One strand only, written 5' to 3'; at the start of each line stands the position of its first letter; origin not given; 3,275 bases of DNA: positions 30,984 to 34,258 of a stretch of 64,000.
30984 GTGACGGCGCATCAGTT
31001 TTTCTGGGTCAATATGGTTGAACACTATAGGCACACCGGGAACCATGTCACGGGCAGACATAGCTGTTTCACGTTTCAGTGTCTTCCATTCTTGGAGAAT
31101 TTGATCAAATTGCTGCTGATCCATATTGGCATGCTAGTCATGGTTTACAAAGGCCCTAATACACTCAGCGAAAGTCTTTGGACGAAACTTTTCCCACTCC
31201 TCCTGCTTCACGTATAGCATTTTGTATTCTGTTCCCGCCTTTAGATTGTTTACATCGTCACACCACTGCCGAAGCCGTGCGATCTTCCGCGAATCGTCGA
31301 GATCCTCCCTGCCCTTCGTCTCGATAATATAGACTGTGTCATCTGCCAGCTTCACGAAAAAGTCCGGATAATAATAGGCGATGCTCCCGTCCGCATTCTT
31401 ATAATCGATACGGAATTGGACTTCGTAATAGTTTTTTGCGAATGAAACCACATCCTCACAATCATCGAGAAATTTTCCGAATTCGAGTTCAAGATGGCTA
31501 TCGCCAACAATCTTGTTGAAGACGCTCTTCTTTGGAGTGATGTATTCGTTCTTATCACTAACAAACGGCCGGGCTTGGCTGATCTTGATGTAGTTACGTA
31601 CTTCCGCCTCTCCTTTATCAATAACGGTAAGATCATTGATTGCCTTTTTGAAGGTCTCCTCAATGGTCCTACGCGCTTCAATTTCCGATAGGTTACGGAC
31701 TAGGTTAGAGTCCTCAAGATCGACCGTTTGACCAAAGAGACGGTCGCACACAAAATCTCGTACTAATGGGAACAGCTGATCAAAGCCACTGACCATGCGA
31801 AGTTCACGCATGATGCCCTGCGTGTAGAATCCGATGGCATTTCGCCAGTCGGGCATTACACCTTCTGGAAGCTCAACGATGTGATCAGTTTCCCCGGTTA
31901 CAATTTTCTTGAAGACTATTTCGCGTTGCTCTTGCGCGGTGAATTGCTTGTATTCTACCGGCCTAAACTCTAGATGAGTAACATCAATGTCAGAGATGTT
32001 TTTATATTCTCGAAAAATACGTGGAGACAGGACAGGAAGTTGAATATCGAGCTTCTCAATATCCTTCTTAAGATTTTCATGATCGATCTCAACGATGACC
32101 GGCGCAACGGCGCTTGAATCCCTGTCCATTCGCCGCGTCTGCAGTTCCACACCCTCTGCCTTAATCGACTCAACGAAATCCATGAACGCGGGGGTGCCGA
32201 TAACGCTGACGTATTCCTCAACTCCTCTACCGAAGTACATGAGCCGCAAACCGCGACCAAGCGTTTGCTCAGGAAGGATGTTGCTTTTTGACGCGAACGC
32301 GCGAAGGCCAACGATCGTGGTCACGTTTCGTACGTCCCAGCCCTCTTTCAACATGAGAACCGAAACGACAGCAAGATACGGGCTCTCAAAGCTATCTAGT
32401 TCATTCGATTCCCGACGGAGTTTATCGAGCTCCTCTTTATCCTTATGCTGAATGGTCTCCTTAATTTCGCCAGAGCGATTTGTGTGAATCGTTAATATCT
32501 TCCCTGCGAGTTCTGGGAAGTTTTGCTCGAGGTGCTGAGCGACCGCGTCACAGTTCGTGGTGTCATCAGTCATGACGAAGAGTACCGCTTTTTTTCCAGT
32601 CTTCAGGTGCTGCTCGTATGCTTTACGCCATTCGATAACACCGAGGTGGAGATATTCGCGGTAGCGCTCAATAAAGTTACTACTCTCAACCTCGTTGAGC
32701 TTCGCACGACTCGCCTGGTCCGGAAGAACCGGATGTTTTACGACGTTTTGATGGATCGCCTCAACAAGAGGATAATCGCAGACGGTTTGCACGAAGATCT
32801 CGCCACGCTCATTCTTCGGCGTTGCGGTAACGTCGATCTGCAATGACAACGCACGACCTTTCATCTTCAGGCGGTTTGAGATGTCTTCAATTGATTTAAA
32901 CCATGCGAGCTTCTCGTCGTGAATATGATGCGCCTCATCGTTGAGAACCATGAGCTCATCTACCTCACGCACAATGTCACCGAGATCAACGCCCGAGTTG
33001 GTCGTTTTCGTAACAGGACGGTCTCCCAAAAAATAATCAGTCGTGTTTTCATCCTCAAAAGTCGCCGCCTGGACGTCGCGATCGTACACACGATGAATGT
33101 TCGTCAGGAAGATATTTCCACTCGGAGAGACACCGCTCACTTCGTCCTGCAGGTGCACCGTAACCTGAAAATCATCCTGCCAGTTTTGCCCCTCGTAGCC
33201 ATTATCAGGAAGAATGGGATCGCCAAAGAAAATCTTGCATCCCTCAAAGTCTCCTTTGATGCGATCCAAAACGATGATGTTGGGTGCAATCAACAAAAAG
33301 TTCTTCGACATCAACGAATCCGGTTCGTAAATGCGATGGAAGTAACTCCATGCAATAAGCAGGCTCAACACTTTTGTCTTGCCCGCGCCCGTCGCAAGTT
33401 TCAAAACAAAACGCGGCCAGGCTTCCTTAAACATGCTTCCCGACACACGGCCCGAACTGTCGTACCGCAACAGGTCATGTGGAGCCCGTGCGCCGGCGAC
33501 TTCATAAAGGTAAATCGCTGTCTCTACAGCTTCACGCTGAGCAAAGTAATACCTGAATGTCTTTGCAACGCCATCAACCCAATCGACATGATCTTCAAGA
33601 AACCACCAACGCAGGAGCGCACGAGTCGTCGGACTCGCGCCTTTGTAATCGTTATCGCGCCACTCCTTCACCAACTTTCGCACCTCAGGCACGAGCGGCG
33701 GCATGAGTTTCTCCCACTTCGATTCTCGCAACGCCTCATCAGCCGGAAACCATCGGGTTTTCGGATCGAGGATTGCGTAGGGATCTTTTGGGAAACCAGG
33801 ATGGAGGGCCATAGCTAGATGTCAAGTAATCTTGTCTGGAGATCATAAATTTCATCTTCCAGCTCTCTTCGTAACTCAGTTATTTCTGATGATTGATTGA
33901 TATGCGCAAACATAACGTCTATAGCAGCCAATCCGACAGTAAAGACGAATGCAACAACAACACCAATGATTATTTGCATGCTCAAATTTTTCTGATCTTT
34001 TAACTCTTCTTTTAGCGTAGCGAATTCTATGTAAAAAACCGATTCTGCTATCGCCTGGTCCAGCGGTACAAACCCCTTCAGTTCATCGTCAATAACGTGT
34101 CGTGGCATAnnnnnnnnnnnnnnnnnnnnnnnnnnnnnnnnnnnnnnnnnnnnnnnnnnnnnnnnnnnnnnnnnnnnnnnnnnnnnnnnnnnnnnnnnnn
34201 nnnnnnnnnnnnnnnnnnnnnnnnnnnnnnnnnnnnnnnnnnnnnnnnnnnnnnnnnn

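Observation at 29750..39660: ~10-kb lower-G+C defense island packing >=4 nuclease-based modules plus auxiliary NTP-pyrophosphatases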

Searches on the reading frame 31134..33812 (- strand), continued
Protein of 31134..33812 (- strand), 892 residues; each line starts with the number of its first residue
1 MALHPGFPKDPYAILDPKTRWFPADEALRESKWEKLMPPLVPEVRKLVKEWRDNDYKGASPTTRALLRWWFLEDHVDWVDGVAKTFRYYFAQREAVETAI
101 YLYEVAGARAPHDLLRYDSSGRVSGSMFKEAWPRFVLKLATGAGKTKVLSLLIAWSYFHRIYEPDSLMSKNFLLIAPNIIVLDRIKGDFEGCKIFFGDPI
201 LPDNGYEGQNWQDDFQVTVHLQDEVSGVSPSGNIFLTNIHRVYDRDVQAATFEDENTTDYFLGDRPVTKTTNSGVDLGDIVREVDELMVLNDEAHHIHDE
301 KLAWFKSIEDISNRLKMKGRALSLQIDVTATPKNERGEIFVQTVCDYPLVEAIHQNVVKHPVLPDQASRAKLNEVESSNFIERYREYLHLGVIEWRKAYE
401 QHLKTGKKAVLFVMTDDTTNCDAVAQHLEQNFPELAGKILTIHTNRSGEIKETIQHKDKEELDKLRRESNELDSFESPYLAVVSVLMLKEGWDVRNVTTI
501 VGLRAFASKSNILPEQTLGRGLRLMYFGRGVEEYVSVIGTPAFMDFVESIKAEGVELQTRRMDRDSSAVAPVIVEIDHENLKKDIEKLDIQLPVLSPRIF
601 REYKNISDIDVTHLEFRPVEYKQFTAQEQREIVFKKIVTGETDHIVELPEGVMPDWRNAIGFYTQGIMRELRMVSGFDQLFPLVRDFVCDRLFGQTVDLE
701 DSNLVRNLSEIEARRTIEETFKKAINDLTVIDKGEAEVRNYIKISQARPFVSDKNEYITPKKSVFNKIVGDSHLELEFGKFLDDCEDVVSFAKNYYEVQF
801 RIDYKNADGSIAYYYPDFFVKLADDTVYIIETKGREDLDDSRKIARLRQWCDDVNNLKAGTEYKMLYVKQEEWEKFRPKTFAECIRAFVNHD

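Call 85: search_protein_families(library=pfam, proteins=[L099:4813-5991:+, L099:3930-4751:+, L120:2596-3792:+, L127:9253-9963:+, L127:8847-9287:+, L129:727-4737:+, L135:734-2596:+, L144:630-2549:+, L123:2396-3475:+, L111:4738-6906:+], max_evalue=0.001)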
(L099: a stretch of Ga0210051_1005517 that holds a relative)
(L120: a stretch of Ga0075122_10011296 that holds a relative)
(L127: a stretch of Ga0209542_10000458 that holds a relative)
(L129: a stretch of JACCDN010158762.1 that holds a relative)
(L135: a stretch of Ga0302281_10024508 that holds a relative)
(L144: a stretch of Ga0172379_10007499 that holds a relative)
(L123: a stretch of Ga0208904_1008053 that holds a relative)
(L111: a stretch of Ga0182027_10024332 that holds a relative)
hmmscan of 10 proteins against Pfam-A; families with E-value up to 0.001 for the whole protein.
L099:4813-5991:+ (393 aa): 1 family
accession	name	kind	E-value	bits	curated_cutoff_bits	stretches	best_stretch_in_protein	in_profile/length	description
PF02086.21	MethyltransfD12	-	7.4e-22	78.7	22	1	8-222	1-189/253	D12 class N6 adenine-specific DNA methyltransferase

L099:3930-4751:+ (274 aa): 0 families

L120:2596-3792:+ (399 aa): 2 families
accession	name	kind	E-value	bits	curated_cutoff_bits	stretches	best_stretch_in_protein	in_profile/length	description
PF20979.2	Arginosuc_syn_C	-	1.9e-74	250.4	27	1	184-393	1-210/219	Arginosuccinate synthase C-terminal domain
PF00764.25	Arginosuc_synth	-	1.4e-54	184.9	27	1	10-175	1-162/162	Arginosuccinate synthase N-terminal HUP domain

L127:9253-9963:+ (237 aa): 1 family
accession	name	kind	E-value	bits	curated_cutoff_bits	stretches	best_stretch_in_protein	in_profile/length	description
PF00590.25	TP_methylase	-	2.7e-30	106.3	27.8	1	16-215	1-209/212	Tetrapyrrole (Corrin/Porphyrin) Methylases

L127:8847-9287:+ (147 aa): 1 family
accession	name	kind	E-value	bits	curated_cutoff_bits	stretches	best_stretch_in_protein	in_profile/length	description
PF02823.21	ATP-synt_DE_N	-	1.6e-19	70.1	27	1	4-81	1-77/80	ATP synthase, Delta/Epsilon chain, beta-sandwich domain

L129:727-4737:+ (1337 aa): 4 families
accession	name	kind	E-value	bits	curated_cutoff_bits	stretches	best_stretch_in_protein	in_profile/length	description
PF04851.21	ResIII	-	1e-16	61.7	22.5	1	150-323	2-163/164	Type III restriction enzyme, res subunit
PF07669.17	Eco57I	-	1.2e-14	55.2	25.3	1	928-1068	1-171/171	Eco57I restriction-modification methylase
PF18766.7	SWI2_SNF2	-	4.6e-05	23.6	26.7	1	156-328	2-161/221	SWI2/SNF2 ATPase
PF10544.15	T5orf172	-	0.00091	20.1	20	0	19-128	1-98/101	T5orf172 domain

L135:734-2596:+ (621 aa): 6 families
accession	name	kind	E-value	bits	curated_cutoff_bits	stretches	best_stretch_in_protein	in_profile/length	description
PF09848.15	SLFN-g3_helicase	-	4.7e-103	345.6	24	1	261-606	1-354/354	Schlafen group 3, DNA/RNA helicase domain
PF04851.21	ResIII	-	5.3e-06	26.9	22.5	0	322-367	111-148/164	Type III restriction enzyme, res subunit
PF13401.12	AAA_22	-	4.2e-05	24.3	27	1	259-360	3-105/130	AAA domain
PF13245.12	AAA_19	-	0.00014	22.5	25.1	1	257-348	7-103/134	AAA domain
PF13086.12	AAA_11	-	0.00023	21.4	27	0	256-286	12-42/257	AAA domain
PF13604.12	AAA_30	-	0.00025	21.3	27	1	253-349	10-102/191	AAA domain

L144:630-2549:+ (640 aa): 9 families
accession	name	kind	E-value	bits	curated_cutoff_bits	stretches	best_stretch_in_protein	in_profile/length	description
PF01434.24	Peptidase_M41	-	1.5e-65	221.1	29.9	1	439-626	2-191/191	Peptidase family M41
PF00004.35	AAA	-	2.3e-42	145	21.2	1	225-357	1-130/131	ATPase family associated with various cellular activities (AAA)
PF17862.7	AAA_lid_3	-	2.1e-11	43.6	27.2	1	380-418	1-39/45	AAA+ lid domain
PF23902.1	AAA_lid_PRS2_C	-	3.2e-06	27.6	34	1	362-430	2-71/73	PRS2 AAA+ lid C-terminal domain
PF20720.3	nSTAND3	-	3.2e-05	24.1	27.2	1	225-371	20-152/155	Novel STAND NTPase 3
PF06068.19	TIP49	-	3.8e-05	23.5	23.8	1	189-259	24-89/347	TIP49 P-loop domain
PF10920.14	DUF2705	-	4e-05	23.5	22.4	0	30-77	147-192/225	Protein of unknown function (DUF2705)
PF05496.18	RuvB_N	-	0.00032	20.9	27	0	188-293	6-96/159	Holliday junction DNA helicase RuvB P-loop domain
PF13191.12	AAA_16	-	0.00053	21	32.6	0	222-245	24-47/167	AAA ATPase domain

L123:2396-3475:+ (360 aa): 2 families
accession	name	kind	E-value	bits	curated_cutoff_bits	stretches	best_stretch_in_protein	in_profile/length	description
PF02481.21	DNA_processg_A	-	2.7e-74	249.4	29.6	1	70-277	2-210/212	DNA recombination-mediator protein A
PF17782.7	DprA_WH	-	1.3e-13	51.2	22.9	1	303-354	9-60/61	DprA winged helix domain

L111:4738-6906:+ (723 aa): 2 families
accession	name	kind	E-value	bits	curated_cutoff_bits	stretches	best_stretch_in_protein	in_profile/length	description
PF09491.16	RE_AlwI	-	2.4e-23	83.3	23.1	1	122-517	14-419/441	AlwI restriction endonuclease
PF00717.28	Peptidase_S24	-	1.3e-18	67.2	23.3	1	600-708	1-105/116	Peptidase S24-like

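Call 86: predict_structure(alignment_id=A4)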
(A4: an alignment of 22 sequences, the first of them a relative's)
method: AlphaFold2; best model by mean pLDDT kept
length: 97 residues; sequences in the alignment: 22
mean_pLDDT: 84.3   pTM: 0.42
mean pLDDT of the five models: 84.3, 82.7, 82.0, 80.7, 79.7
residues with pLDDT >= 90: 46; 70-90: 37; 50-70: 9; < 50: 5
segments of 3 or more residues with pLDDT < 50: 1-4
pLDDT, mean of each block of 10 residues (from residue 1): 50 71 82 86 94 98 92 86 95 92
secondary structure, 60 per line:
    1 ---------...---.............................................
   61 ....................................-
elements in order: H16-96

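Call 93: search_solved_structures(query=window:31134-33812:-, max_evalue=0.001)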
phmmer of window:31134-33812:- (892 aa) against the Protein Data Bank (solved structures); distinct sequences matched with E-value up to 0.001: 0.

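Call 94: search_solved_structures(query=A1, max_evalue=1)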
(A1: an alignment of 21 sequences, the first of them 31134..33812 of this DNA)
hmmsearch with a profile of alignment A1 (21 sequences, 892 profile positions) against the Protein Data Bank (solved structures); distinct sequences matched with E-value up to 1: 0.

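Call 97: find_related_loci(query=A2, collection=viral_contigs, flank=8000)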
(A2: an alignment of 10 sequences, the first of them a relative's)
Query A2 (73 aa) in viral_contigs; peptide patterns used: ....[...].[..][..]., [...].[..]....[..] (x = any residue, [..] = any of these).
145 stretches matched a pattern, but none encodes a relative of the query by tblastn (E <= 1e-3).

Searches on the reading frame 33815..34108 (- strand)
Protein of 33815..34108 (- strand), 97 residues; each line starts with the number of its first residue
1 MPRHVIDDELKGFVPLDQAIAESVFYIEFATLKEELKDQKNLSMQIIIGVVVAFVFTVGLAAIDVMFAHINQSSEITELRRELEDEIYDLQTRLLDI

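Call 4: search_protein_families(library=pfam, proteins=[window:33815-34108:-], max_evalue=0.01)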
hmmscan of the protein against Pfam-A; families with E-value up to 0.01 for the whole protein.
window:33815-34108:- (97 aa): 0 families

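Call 6: search_protein_families(library=padloc, proteins=[window:33815-34108:-], max_evalue=0.01)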
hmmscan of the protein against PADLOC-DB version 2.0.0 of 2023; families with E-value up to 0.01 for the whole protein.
window:33815-34108:- (97 aa): 0 families

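Call 7: search_protein_families(library=ncbifam, proteins=[window:33815-34108:-], max_evalue=0.01)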
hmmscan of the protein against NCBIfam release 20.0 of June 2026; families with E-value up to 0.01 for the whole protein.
window:33815-34108:- (97 aa): 0 families

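Call 48: search_protein_representatives(protein=window:33815-34108:-)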
Query: 97 residues. Proteins with E-value up to 0.001 (for the whole library): 27; up to 1e-10: 8; up to 1e-30: 1. The best 27 are listed.
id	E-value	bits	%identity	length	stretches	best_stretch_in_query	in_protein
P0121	5.3e-54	196.5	100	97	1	1-97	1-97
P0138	2.3e-19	85.9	52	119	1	1-90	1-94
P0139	2.4e-13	66.7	48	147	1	16-88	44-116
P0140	2.6e-13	66.6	46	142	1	12-91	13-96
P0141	4.0e-13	66.0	37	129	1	7-92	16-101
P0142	4.5e-12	62.6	39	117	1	5-91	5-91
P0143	5.7e-11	59.1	47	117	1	16-91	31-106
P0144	6.6e-11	58.9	42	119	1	7-94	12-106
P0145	3.4e-10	56.6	37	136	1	13-93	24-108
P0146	7.8e-10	55.5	51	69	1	16-70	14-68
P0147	9.0e-09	52.1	43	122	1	18-94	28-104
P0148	1.5e-08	51.4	37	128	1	8-90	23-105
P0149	3.4e-07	47.1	44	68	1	13-69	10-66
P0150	5.6e-07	46.4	39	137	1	19-95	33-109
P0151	6.7e-07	46.1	35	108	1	12-83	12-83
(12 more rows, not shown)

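Call 68: search_protein_families(library=phrogs, proteins=[window:33815-34108:-], max_evalue=0.01)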
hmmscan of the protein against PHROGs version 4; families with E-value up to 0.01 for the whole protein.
window:33815-34108:- (97 aa): 0 families

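Call 85: search_protein_families(library=pfam, proteins=[L099:4813-5991:+, L099:3930-4751:+, L120:2596-3792:+, L127:9253-9963:+, L127:8847-9287:+, L129:727-4737:+, L135:734-2596:+, L144:630-2549:+, L123:2396-3475:+, L111:4738-6906:+], max_evalue=0.001)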
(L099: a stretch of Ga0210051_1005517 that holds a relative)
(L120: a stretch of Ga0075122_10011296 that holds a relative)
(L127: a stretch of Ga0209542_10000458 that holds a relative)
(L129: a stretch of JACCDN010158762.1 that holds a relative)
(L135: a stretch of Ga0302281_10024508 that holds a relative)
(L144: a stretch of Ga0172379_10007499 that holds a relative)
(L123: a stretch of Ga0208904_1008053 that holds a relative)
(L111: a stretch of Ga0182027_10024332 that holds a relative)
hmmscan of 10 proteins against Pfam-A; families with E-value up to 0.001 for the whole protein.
L099:4813-5991:+ (393 aa): 1 family
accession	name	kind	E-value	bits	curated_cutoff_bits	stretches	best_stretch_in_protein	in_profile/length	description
PF02086.21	MethyltransfD12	-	7.4e-22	78.7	22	1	8-222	1-189/253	D12 class N6 adenine-specific DNA methyltransferase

L099:3930-4751:+ (274 aa): 0 families

L120:2596-3792:+ (399 aa): 2 families
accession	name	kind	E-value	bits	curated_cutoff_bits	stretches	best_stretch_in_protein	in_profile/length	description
PF20979.2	Arginosuc_syn_C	-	1.9e-74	250.4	27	1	184-393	1-210/219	Arginosuccinate synthase C-terminal domain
PF00764.25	Arginosuc_synth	-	1.4e-54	184.9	27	1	10-175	1-162/162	Arginosuccinate synthase N-terminal HUP domain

L127:9253-9963:+ (237 aa): 1 family
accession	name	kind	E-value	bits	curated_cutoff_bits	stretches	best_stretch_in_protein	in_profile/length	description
PF00590.25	TP_methylase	-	2.7e-30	106.3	27.8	1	16-215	1-209/212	Tetrapyrrole (Corrin/Porphyrin) Methylases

L127:8847-9287:+ (147 aa): 1 family
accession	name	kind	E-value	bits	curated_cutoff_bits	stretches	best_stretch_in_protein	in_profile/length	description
PF02823.21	ATP-synt_DE_N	-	1.6e-19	70.1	27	1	4-81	1-77/80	ATP synthase, Delta/Epsilon chain, beta-sandwich domain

L129:727-4737:+ (1337 aa): 4 families
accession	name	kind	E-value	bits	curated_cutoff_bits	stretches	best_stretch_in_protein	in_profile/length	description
PF04851.21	ResIII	-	1e-16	61.7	22.5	1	150-323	2-163/164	Type III restriction enzyme, res subunit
PF07669.17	Eco57I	-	1.2e-14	55.2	25.3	1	928-1068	1-171/171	Eco57I restriction-modification methylase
PF18766.7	SWI2_SNF2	-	4.6e-05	23.6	26.7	1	156-328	2-161/221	SWI2/SNF2 ATPase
PF10544.15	T5orf172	-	0.00091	20.1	20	0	19-128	1-98/101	T5orf172 domain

L135:734-2596:+ (621 aa): 6 families
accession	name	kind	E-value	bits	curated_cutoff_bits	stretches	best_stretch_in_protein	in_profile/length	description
PF09848.15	SLFN-g3_helicase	-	4.7e-103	345.6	24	1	261-606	1-354/354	Schlafen group 3, DNA/RNA helicase domain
PF04851.21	ResIII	-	5.3e-06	26.9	22.5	0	322-367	111-148/164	Type III restriction enzyme, res subunit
PF13401.12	AAA_22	-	4.2e-05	24.3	27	1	259-360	3-105/130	AAA domain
PF13245.12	AAA_19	-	0.00014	22.5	25.1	1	257-348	7-103/134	AAA domain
PF13086.12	AAA_11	-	0.00023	21.4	27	0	256-286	12-42/257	AAA domain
PF13604.12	AAA_30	-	0.00025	21.3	27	1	253-349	10-102/191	AAA domain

L144:630-2549:+ (640 aa): 9 families
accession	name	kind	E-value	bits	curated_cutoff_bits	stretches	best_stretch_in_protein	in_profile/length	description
PF01434.24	Peptidase_M41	-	1.5e-65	221.1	29.9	1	439-626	2-191/191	Peptidase family M41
PF00004.35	AAA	-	2.3e-42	145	21.2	1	225-357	1-130/131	ATPase family associated with various cellular activities (AAA)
PF17862.7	AAA_lid_3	-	2.1e-11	43.6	27.2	1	380-418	1-39/45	AAA+ lid domain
PF23902.1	AAA_lid_PRS2_C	-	3.2e-06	27.6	34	1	362-430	2-71/73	PRS2 AAA+ lid C-terminal domain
PF20720.3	nSTAND3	-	3.2e-05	24.1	27.2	1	225-371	20-152/155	Novel STAND NTPase 3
PF06068.19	TIP49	-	3.8e-05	23.5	23.8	1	189-259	24-89/347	TIP49 P-loop domain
PF10920.14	DUF2705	-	4e-05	23.5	22.4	0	30-77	147-192/225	Protein of unknown function (DUF2705)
PF05496.18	RuvB_N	-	0.00032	20.9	27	0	188-293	6-96/159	Holliday junction DNA helicase RuvB P-loop domain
PF13191.12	AAA_16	-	0.00053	21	32.6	0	222-245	24-47/167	AAA ATPase domain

L123:2396-3475:+ (360 aa): 2 families
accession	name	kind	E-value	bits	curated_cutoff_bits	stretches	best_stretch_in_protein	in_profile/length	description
PF02481.21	DNA_processg_A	-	2.7e-74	249.4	29.6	1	70-277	2-210/212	DNA recombination-mediator protein A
PF17782.7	DprA_WH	-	1.3e-13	51.2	22.9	1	303-354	9-60/61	DprA winged helix domain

L111:4738-6906:+ (723 aa): 2 families
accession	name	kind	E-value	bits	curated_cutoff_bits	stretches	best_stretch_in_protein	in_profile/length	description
PF09491.16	RE_AlwI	-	2.4e-23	83.3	23.1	1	122-517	14-419/441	AlwI restriction endonuclease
PF00717.28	Peptidase_S24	-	1.3e-18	67.2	23.3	1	600-708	1-105/116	Peptidase S24-like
